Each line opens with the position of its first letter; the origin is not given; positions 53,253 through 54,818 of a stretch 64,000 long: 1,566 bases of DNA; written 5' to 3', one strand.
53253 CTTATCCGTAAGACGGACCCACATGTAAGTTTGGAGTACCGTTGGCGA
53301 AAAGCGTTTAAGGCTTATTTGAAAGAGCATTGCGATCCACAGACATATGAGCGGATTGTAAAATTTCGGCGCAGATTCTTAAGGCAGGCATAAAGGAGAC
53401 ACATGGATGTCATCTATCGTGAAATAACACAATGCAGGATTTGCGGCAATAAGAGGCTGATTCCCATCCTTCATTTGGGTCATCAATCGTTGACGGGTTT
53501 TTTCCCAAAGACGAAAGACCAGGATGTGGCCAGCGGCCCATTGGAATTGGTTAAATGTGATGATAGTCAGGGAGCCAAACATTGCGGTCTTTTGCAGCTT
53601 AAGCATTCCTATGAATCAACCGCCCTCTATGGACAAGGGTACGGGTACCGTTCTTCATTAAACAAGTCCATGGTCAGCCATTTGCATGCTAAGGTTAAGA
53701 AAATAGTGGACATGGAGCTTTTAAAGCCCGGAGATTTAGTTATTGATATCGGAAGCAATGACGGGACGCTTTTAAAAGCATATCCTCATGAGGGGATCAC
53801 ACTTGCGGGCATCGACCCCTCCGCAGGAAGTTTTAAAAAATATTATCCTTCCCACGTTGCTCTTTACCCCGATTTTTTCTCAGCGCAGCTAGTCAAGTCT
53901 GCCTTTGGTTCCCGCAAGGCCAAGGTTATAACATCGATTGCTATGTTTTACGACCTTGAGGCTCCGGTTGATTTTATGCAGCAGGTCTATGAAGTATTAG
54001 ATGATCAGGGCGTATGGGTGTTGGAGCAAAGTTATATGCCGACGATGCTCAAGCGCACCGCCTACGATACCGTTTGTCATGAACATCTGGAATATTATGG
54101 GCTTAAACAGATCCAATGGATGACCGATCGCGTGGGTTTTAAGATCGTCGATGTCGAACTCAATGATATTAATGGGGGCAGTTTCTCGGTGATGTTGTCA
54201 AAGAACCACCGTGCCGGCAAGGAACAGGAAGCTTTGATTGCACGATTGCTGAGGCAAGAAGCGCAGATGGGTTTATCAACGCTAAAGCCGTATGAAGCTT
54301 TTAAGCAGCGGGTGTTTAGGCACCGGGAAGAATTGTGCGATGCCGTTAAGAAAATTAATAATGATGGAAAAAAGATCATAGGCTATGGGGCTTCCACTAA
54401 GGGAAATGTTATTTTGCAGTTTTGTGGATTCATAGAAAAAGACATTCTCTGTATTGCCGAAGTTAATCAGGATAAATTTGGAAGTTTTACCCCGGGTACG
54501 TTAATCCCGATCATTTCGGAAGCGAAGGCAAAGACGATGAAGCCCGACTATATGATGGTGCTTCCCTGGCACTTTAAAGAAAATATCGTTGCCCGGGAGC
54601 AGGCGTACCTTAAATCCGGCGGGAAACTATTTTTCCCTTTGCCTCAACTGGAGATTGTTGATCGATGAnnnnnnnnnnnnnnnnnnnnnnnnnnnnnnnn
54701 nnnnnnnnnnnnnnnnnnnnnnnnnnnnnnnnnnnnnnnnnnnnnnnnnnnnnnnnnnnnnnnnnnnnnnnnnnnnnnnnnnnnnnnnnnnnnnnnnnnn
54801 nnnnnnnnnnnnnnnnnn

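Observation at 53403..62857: Deoxy-sugar tailoring module: GMD-like dehydratase, RmlC-like cupin, three consecutive SDR reductases/epimerases and two sugar C-methyltransferases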

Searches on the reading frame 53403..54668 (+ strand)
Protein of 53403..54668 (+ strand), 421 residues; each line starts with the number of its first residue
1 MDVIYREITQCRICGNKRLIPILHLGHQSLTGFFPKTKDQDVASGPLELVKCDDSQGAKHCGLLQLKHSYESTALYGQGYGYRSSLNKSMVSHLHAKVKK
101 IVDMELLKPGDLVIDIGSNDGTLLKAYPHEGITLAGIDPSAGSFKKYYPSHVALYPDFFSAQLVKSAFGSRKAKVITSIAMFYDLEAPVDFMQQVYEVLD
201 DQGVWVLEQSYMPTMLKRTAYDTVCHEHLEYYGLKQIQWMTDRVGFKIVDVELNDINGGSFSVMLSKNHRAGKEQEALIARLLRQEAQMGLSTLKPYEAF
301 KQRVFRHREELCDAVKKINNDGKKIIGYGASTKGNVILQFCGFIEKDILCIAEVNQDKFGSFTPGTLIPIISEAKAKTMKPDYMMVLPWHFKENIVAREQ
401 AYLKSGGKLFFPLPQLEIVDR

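Call 4: search_protein_families(library=pfam, proteins=[window:53403-54668:+])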
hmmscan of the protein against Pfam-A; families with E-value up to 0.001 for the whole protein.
window:53403-54668:+ (421 aa): 5 families
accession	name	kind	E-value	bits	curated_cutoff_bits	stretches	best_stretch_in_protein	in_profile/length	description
PF08484.17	Methyltransf_14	-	1.7e-50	171.4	23.5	1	256-414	2-160/160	C-methyltransferase C-terminal domain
PF13489.12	Methyltransf_23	-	4.7e-14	52.9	27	1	94-250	5-163/164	Methyltransferase domain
PF08421.16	Methyltransf_13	-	9.4e-13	48.6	31.3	1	11-76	1-62/62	Putative zinc binding domain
PF08241.18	Methyltransf_11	-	0.0002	22.4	21.2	1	115-206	2-94/95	Methyltransferase domain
PF08242.18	Methyltransf_12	-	0.00079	20.5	30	0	114-204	1-97/98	Methyltransferase domain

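Call 5: search_protein_families(library=ncbifam, proteins=[window:53403-54668:+])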
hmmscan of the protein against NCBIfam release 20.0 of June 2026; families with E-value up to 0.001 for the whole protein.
window:53403-54668:+ (421 aa): 0 families

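Call 7: find_encoding_contigs(protein=window:53403-54668:+, flank=10000, max_places=6)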
Protein window:53403-54668:+ (421 aa): 1 contig read that carries it; 1 place shown.
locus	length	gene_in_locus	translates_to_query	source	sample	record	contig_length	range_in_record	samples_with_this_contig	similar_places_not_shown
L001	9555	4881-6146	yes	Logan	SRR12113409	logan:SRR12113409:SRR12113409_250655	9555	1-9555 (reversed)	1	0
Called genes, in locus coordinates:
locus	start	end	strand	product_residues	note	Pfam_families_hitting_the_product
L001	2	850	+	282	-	?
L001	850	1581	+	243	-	PF00398:RrnaAD (weak), PF00891:Methyltransf_2 (weak), PF05175:MTS, PF01209:Ubie_methyltran, PF13847:Methyltransf_31, PF08241:Methyltransf_11, PF08242:Methyltransf_12, PF13649:Methyltransf_25, +3 more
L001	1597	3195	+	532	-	-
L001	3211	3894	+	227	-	-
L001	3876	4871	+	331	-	-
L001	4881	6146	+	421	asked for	PF08421:Methyltransf_13, PF13489:Methyltransf_23, PF08484:Methyltransf_14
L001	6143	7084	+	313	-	PF01370:Epimerase, PF04321:RmlD_sub_bind (weak), PF16363:GDP_Man_Dehyd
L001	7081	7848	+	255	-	PF00535:Glycos_transf_2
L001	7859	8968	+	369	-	PF01041:DegT_DnrJ_EryC1, PF01212:Beta_elim_lyase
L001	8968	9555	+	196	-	?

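Call 15: search_solved_structures(query=window:53403-54668:+, max_evalue=0.001, show_alignments=2)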
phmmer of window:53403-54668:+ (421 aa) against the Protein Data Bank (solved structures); distinct sequences matched with E-value up to 0.001: 10.
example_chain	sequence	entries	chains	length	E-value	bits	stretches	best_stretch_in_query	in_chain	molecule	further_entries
4rv9_A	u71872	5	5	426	7.3e-56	193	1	6-419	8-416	D-mycarose 3-C-methyltransferase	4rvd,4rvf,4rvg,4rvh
4e2w_A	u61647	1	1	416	2e-49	171.8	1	9-418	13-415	TcaB9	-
3ndi_A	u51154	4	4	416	3e-49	171.2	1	9-418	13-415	Methyltransferase | TcaB9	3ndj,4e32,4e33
4e2x_A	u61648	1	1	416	3e-49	171.2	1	9-418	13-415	TcaB9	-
4e30_A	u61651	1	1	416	5.3e-49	170.4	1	9-418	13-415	TcaB9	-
4e2y_A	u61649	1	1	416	7.9e-49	169.8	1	9-418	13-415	TcaB9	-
4e31_A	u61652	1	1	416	1.1e-48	169.3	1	9-418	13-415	TcaB9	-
4e2z_A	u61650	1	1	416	2.8e-48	168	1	9-418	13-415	TcaB9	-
5t6b_A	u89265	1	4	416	1.9e-46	162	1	10-418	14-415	Sugar 3-C-methyl transferase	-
5t64_A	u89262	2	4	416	9e-46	159.7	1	10-418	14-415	Sugar 3-C-methyl transferase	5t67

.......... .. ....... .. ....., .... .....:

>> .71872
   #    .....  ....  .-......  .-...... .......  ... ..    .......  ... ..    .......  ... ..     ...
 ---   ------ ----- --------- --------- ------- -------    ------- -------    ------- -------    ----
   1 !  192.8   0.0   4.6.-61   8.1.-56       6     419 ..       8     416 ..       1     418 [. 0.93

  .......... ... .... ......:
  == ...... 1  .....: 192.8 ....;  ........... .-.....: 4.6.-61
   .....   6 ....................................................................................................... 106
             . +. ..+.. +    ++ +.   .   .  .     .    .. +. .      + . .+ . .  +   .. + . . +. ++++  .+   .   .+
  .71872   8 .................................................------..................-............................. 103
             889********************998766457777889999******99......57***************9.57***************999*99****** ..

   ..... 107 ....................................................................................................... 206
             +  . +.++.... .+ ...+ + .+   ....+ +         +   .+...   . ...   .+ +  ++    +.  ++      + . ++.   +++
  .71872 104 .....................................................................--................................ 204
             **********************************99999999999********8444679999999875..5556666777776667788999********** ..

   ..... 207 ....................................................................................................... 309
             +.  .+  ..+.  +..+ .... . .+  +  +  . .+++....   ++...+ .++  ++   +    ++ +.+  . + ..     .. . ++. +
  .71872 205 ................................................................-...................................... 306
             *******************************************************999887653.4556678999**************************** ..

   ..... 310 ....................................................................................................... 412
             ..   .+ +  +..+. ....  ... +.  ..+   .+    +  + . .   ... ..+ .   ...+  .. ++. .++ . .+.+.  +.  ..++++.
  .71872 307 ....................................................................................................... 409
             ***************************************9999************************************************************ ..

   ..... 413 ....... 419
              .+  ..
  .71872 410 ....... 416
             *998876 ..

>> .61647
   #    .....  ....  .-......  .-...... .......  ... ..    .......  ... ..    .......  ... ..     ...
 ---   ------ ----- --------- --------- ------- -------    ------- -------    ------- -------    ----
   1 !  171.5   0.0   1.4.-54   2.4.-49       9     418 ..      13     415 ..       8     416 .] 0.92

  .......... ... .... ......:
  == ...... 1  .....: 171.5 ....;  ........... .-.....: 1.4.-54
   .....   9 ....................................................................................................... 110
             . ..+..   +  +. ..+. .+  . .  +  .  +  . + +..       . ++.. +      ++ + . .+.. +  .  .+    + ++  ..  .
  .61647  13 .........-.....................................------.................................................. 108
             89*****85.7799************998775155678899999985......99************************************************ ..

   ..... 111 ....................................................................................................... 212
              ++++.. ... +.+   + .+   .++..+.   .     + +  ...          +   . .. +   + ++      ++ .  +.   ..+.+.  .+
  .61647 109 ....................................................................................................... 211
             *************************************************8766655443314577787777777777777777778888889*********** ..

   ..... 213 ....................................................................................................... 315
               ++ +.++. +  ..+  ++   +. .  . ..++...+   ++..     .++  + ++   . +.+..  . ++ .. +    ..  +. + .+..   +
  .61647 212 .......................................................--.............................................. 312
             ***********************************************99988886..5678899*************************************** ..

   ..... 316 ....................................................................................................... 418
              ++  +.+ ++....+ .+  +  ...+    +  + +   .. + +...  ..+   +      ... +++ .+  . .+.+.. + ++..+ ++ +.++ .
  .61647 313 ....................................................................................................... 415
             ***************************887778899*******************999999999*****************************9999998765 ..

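Call 68: search_dna_similar(query=window:53403-54668:+, collection=plasmids, mode=protein, max_evalue=1e-40, max_rows=12)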
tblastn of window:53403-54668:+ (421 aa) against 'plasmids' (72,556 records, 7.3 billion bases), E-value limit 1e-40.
Records with a match: 71; places in all: 73; records where one place covers at least 80% of the query: 71.
Best place of each record, by identity: <60% 71.
By first word of the organism name: Streptomyces 14; Leisingera 8; Roseibium 6; Shinella 6; Sinorhizobium 6; Brachyspira 5; Labrenzia 4; Mesorhizobium 4; Rhizobium 3; Azospirillum 3; and 11 more.
By predicted mobility (MOB-suite, as given by PLSDB): non-mobilizable 59; mobilizable 6; conjugative 6.
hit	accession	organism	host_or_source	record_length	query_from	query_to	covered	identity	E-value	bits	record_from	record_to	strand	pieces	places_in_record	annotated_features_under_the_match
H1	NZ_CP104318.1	Streptomyces angustmyceticus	whole organism,soil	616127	8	419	98%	54.6%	3e-150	478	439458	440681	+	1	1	class I SAM-dependent methyltransferase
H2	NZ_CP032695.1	Rhizobium jaguaris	Calliandra grandiflora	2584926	5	419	99%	54.0%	1e-139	447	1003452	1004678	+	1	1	none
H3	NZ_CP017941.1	Phyllobacterium zundukense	Oxytropis triphylla,cell culture,root ...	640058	5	419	99%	53.5%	1e-145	465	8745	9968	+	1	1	class I SAM-dependent methyltransferase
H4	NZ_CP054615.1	Azospirillum oryzae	cell culture,soil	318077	3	409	97%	52.8%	5e-140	449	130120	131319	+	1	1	class I SAM-dependent methyltransferase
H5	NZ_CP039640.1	Azospirillum sp. TSH100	soil,soil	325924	2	409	97%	52.2%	2e-136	439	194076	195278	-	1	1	class I SAM-dependent methyltransferase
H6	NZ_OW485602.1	Rhodovastum atsumiense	-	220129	8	421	98%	51.2%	5e-136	437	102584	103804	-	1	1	class I SAM-dependent methyltransferase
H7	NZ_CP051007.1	Streptomyces griseofuscus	-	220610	8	419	98%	50.5%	9e-133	427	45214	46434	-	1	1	class I SAM-dependent methyltransferase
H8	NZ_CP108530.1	Streptomyces sp. NBC_01224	-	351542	8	419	98%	49.8%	3e-133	429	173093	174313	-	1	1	class I SAM-dependent methyltransferase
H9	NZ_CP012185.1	Pseudonocardia sp. EC080619-01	Apterostigma dentigerum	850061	8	419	98%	45.6%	3e-121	394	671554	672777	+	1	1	class I SAM-dependent methyltransferase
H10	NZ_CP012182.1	Pseudonocardia sp. EC080610-09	Apterostigma dentigerum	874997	8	419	98%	45.6%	3e-121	394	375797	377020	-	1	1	class I SAM-dependent methyltransferase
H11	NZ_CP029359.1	Azospirillum thermophilum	cell culture,hot spring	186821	5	419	99%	43.4%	5e-94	316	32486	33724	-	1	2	class I SAM-dependent methyltransferase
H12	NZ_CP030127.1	Indioceanicola profundi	sediment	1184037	6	420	99%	32.0%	3e-48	184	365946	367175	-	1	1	none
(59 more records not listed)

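Call 69: get_annotated_region(hit=H4, flank=7000)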
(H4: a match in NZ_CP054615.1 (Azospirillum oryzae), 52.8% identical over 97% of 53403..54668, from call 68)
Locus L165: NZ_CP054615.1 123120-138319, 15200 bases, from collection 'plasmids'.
description: Azospirillum oryzae strain KACC 14407 plasmid unnamed1, complete sequence
organism: Azospirillum oryzae (NCBI taxid 286727)
taxonomy: Bacteria; Pseudomonadota; Alphaproteobacteria; Rhodospirillales; Azospirillaceae; Azospirillum; Azospirillum oryzae
host: -; source: cell culture,soil; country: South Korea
typing (MOB-suite, as given by PLSDB): non-mobilizable; replicon rep_cluster_1806
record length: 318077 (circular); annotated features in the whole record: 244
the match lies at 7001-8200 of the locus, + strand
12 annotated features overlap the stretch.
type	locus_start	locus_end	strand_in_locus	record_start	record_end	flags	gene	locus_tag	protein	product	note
CDS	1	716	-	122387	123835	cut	-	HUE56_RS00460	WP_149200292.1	hypothetical protein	-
CDS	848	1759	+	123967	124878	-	-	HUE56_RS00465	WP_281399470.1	GDP-L-fucose synthase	-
CDS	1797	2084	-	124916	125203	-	-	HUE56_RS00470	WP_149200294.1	hypothetical protein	-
CDS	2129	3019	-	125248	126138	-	-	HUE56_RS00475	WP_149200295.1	hypothetical protein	-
CDS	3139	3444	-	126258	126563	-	-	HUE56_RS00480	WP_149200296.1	hypothetical protein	-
CDS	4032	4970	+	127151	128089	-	-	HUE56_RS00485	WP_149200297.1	class I SAM-dependent methyltransferase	-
CDS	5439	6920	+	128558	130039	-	-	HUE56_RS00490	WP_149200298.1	mannose-1-phosphate guanylyltransferase/mannose-6-phosphate isomerase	GO:0009103 - lipopolysaccharide biosynthetic process [Evidence IEA]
CDS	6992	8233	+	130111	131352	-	-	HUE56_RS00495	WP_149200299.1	class I SAM-dependent methyltransferase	-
CDS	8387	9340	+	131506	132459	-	-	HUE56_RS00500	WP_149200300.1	GDP-mannose 4,6-dehydratase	-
CDS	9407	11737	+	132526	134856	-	-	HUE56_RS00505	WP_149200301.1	glycosyltransferase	-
CDS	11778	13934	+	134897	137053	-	-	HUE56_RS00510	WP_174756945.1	glycosyltransferase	-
CDS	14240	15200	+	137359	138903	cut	-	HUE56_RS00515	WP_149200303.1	sulfotransferase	-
